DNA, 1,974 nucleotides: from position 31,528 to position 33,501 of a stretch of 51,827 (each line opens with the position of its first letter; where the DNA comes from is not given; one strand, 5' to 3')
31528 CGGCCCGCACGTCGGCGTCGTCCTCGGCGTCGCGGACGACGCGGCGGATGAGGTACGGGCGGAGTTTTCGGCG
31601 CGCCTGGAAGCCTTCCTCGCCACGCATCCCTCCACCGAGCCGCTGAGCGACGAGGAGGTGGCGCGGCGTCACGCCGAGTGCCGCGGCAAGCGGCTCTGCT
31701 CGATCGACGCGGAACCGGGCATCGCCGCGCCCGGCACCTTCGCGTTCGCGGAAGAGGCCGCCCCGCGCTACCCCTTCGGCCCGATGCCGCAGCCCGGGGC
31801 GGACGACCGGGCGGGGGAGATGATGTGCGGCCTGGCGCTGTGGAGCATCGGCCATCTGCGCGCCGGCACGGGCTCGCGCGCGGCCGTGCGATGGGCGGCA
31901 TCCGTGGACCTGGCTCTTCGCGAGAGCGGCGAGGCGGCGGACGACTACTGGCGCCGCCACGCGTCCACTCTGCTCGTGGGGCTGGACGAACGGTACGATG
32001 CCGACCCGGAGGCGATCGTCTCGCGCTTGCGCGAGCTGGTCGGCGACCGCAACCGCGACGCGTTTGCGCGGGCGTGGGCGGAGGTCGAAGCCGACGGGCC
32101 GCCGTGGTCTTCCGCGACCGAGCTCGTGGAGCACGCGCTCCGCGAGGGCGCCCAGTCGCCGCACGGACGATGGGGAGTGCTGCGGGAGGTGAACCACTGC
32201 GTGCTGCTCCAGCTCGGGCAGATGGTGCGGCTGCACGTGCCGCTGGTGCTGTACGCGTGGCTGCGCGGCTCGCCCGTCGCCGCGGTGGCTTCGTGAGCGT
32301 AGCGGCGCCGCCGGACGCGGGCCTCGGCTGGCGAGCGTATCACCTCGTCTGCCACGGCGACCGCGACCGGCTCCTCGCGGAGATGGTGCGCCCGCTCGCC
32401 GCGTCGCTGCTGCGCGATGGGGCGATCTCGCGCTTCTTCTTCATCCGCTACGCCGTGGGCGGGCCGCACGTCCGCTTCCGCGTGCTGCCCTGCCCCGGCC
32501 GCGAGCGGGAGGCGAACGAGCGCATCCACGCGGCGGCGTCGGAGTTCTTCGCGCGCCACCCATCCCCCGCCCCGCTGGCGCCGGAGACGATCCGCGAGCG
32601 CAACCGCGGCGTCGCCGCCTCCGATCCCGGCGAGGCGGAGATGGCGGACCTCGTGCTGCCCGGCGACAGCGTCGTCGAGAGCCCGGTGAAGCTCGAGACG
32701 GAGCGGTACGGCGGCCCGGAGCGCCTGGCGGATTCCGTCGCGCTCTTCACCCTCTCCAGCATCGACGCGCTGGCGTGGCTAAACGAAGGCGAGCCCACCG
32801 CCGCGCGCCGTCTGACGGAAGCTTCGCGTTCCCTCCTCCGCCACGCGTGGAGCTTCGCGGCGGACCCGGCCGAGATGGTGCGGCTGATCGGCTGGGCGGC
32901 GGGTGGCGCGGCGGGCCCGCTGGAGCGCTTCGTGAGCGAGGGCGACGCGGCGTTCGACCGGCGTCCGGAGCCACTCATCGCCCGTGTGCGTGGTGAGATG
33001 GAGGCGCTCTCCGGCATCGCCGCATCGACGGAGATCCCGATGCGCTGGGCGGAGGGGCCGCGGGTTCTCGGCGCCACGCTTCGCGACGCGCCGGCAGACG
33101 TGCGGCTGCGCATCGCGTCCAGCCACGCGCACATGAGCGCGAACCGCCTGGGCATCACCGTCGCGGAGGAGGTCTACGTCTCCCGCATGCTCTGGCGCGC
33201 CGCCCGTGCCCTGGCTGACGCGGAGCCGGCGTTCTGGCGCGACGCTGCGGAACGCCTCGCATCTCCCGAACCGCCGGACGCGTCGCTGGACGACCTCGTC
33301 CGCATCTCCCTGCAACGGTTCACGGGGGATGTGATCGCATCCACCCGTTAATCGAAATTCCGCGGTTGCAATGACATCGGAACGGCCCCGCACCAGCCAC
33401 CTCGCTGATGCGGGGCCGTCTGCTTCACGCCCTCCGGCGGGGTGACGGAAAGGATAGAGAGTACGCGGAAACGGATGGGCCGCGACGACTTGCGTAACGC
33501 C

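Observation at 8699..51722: Hyper-abundant oligomer (C).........(G): 21 exact copies, both orientations, inside coding DNA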

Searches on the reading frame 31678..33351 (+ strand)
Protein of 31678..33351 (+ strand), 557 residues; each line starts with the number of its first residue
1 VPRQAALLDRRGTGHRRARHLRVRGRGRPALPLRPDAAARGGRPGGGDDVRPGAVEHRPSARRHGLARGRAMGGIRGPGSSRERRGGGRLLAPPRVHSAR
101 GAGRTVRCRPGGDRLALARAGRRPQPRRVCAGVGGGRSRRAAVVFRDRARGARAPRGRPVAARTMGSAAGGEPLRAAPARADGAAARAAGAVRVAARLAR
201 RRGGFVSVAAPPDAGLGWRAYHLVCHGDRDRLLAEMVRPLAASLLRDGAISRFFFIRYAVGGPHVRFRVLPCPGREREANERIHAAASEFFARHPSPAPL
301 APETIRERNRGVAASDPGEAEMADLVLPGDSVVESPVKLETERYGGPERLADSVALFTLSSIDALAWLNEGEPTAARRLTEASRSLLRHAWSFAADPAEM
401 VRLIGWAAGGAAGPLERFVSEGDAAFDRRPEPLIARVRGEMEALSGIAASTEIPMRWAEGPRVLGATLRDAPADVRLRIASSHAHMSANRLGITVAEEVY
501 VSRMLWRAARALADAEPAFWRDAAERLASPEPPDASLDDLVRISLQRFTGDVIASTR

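Call 9: search_protein_families(library=pfam, proteins=[window:31678-33351:+], max_evalue=0.001)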
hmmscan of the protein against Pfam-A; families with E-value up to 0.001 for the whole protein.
window:31678-33351:+ (557 aa): 1 family
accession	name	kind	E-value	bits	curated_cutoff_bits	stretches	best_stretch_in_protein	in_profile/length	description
PF14028.11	Lant_dehydr_C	-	2.8e-32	113.3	24.4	1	218-508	1-254/255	Lantibiotic biosynthesis dehydratase C-term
